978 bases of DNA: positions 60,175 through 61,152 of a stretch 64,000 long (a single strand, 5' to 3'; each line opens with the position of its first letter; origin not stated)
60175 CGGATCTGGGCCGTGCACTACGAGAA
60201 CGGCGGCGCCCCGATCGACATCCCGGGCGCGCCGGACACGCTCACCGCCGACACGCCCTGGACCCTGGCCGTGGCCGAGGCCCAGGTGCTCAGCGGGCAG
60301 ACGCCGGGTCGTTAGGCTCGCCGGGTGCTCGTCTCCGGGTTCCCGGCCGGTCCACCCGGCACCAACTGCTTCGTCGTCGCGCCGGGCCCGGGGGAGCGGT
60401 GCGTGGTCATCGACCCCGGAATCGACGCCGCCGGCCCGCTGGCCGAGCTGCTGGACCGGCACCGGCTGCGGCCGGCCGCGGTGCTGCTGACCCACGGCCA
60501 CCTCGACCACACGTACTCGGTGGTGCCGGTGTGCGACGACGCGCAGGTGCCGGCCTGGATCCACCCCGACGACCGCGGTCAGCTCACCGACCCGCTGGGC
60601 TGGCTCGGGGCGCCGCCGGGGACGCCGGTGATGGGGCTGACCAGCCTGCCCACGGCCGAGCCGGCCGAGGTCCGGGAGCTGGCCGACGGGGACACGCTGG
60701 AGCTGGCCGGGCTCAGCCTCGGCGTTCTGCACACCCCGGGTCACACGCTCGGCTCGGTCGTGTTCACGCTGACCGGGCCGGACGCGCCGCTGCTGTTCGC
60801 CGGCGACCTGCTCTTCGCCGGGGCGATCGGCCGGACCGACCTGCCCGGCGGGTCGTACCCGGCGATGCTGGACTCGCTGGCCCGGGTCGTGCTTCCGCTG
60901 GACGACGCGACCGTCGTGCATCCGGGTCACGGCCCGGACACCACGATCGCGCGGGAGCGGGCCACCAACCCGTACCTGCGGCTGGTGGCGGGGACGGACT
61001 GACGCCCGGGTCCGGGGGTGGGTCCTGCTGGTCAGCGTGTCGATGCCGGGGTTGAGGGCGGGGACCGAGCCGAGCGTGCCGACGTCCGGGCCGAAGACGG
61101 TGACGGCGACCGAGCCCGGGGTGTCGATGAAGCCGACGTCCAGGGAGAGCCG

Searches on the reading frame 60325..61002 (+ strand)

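Call 10: search_protein_families(library=pfam, proteins=[window:60325-61002:+], max_evalue=0.01)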
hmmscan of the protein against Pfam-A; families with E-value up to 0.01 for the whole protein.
window:60325-61002:+ (225 aa): 3 families
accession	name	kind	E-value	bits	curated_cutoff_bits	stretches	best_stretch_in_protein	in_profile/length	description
PF00753.33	Lactamase_B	-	3.4e-30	105.9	22.7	1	9-202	2-196/196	Metallo-beta-lactamase superfamily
PF12706.13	Lactamase_B_2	-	1.8e-07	31.4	27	1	26-162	2-143/200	Beta-lactamase superfamily domain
PF03363.18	Herpes_LP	-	0.0076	16.5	25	0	2-48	58-99/174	Herpesvirus leader protein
